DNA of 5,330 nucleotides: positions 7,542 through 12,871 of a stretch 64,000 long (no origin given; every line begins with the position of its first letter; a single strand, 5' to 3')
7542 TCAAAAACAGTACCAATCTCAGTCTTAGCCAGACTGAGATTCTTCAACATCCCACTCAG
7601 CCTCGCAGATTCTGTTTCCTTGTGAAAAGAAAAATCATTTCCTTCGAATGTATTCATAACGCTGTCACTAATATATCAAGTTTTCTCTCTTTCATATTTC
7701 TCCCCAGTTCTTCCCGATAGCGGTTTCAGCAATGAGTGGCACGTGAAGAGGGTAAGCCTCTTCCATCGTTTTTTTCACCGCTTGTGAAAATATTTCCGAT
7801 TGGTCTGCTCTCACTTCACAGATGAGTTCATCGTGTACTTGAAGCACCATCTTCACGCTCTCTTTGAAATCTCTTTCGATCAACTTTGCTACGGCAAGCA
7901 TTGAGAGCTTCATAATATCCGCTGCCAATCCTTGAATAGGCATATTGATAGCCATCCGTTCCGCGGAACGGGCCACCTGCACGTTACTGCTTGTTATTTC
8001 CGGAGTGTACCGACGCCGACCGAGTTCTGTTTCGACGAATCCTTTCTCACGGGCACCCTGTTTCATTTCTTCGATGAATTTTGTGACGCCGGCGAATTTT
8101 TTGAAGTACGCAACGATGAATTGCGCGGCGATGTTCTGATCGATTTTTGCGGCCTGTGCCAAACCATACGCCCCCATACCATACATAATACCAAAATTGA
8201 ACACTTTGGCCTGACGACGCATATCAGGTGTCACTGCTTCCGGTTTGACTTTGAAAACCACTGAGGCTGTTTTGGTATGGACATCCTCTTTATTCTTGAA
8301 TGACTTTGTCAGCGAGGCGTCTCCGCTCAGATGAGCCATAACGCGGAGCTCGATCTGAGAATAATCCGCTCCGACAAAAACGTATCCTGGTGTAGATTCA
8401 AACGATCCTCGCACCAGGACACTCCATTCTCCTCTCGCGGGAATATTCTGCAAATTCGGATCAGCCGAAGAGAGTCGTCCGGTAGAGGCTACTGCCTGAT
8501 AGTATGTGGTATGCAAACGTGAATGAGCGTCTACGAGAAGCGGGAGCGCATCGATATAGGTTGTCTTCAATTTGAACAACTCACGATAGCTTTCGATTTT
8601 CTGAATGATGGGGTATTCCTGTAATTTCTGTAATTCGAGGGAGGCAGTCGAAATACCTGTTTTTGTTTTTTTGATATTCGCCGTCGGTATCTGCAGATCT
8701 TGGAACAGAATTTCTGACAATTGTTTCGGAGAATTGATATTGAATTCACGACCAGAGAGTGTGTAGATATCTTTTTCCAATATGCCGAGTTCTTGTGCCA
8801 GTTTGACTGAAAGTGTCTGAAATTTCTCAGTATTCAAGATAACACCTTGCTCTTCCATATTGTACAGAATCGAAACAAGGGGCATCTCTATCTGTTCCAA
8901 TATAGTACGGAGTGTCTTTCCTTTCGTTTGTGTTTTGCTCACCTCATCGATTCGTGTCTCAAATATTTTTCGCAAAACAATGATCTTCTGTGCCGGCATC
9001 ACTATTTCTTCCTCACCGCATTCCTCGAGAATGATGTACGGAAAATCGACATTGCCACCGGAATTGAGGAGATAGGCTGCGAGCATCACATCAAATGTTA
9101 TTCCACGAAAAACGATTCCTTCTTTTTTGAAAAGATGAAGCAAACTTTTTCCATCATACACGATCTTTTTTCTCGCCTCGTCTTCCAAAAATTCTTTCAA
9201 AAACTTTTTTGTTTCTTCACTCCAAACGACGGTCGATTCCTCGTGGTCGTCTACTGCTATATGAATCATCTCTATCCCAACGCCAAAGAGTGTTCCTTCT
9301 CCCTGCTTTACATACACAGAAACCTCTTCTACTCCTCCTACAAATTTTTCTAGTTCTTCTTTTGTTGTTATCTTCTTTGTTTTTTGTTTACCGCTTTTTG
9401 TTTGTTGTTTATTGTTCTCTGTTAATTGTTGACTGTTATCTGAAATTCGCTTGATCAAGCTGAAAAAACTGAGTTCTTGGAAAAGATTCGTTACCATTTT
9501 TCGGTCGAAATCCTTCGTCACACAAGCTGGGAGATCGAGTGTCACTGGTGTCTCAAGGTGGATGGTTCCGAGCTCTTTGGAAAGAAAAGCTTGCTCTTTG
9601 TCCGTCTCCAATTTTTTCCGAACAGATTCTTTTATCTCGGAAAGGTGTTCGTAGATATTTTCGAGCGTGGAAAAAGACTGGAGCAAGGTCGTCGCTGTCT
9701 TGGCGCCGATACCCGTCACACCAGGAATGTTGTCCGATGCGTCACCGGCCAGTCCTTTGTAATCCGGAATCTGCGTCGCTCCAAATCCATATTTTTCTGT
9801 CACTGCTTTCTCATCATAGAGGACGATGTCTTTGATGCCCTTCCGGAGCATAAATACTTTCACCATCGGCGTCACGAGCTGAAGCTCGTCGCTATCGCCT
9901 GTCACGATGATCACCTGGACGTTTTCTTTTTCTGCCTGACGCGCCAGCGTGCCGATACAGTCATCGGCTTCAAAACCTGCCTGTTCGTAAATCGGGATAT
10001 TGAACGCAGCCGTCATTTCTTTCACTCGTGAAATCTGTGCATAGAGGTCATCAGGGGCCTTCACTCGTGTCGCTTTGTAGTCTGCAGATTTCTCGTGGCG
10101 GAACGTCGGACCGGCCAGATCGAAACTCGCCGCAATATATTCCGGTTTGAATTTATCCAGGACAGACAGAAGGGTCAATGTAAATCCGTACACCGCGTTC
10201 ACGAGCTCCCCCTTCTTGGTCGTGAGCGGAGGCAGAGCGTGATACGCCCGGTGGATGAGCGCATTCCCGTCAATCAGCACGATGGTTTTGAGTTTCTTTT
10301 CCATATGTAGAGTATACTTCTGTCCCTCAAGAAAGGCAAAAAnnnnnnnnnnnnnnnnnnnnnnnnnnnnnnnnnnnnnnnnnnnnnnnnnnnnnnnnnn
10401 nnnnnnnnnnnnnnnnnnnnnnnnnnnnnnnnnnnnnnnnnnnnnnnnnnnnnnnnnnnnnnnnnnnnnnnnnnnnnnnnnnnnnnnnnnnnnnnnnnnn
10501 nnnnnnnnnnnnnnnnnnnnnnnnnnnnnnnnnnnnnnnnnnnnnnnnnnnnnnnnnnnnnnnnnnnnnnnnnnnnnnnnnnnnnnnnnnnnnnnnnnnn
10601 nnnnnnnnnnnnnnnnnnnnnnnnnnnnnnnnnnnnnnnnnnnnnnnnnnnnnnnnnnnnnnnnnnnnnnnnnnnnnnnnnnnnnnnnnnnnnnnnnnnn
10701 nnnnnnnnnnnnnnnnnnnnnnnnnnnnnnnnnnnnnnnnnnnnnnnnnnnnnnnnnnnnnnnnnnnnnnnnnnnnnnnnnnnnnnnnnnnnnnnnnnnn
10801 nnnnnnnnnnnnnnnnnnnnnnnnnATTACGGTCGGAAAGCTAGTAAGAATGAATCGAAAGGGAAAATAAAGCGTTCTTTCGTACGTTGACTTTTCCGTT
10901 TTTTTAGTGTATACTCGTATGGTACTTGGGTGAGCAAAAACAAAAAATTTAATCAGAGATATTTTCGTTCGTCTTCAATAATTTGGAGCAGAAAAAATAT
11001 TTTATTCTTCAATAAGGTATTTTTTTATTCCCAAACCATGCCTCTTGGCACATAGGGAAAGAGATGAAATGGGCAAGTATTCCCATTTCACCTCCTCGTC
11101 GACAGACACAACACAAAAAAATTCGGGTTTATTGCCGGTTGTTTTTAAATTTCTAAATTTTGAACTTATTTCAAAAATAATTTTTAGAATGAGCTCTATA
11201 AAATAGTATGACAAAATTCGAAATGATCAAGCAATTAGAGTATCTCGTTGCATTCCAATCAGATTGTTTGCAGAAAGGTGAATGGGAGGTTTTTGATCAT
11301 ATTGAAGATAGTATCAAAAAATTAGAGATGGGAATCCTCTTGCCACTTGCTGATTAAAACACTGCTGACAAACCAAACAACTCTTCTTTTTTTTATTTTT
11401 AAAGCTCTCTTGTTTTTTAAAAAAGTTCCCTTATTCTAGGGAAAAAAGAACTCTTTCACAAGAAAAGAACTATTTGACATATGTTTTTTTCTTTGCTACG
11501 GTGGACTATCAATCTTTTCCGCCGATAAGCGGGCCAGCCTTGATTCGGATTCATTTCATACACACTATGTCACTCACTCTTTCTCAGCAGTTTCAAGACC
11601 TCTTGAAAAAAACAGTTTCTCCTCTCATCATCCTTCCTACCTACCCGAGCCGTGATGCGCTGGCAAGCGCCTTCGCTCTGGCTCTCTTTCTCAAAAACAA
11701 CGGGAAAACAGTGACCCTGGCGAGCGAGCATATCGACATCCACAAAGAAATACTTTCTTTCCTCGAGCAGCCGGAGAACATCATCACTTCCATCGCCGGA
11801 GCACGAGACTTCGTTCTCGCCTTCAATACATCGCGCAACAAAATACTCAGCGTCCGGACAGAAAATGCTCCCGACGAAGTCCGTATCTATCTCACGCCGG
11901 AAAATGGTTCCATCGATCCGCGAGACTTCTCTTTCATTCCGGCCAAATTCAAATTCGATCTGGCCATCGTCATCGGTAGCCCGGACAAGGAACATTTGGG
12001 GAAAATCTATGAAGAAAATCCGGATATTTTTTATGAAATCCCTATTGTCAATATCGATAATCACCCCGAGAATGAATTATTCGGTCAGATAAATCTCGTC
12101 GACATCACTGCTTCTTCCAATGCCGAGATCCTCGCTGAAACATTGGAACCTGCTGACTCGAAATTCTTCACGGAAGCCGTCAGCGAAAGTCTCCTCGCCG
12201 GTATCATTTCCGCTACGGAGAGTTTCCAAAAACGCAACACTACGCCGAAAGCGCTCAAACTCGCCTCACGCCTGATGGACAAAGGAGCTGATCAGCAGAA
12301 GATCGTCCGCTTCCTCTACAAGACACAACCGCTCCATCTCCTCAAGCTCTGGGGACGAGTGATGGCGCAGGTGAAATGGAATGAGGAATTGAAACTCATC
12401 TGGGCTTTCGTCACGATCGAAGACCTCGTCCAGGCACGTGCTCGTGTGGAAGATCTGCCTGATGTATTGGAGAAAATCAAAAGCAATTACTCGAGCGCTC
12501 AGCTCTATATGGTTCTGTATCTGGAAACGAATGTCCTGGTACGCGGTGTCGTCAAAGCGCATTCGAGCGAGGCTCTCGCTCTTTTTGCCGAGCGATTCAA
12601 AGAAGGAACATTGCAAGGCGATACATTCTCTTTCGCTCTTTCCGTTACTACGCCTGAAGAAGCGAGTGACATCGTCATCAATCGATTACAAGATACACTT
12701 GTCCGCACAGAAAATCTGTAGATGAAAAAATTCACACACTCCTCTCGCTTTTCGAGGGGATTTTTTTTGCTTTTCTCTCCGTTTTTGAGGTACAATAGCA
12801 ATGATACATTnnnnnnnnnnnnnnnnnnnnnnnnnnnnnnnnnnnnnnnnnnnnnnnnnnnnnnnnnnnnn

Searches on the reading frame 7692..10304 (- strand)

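Call 9: search_protein_families(library=pfam, proteins=[window:7692-10304:-])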
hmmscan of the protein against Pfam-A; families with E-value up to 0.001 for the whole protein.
window:7692-10304:- (870 aa): 4 families
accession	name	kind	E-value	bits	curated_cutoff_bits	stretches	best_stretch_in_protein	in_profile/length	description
PF00476.26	DNA_pol_A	-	1.8e-141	472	34.3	1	493-869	2-381/381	DNA polymerase family A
PF02739.22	5_3_exonuc_N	-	2.5e-56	190.4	34.3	1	8-173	2-164/164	5'-3' exonuclease, N-terminal resolvase-like domain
PF01367.25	5_3_exonuc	-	5.9e-31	107.3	40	1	177-268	4-96/97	5'-3' exonuclease, C-terminal SAM fold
PF22619.2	DNA_polI_exo1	-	5.7e-13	49.3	27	1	347-420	16-92/140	DNA polymerase I, ribonuclease H-like domain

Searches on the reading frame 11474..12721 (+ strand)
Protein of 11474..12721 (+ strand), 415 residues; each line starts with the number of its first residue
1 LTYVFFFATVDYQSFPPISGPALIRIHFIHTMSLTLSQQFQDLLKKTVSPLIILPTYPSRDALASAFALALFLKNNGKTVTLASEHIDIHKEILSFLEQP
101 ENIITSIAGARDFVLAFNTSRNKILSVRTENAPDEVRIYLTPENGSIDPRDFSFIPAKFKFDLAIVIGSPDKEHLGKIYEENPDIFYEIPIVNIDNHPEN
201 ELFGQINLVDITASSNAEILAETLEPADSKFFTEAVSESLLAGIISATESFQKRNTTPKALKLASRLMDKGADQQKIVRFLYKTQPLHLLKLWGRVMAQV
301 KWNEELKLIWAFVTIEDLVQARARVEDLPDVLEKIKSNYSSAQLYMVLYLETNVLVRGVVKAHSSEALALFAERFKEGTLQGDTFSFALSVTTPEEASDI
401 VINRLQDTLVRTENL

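Call 9: search_protein_families(library=pfam, proteins=[window:11474-12721:+])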
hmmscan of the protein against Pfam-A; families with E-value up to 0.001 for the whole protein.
window:11474-12721:+ (415 aa): 1 family
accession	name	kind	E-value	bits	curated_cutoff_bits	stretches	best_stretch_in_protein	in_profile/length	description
PF01368.27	DHH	-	0.00071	20.3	28.1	0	58-244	10-125/125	DHH family, N-terminal domain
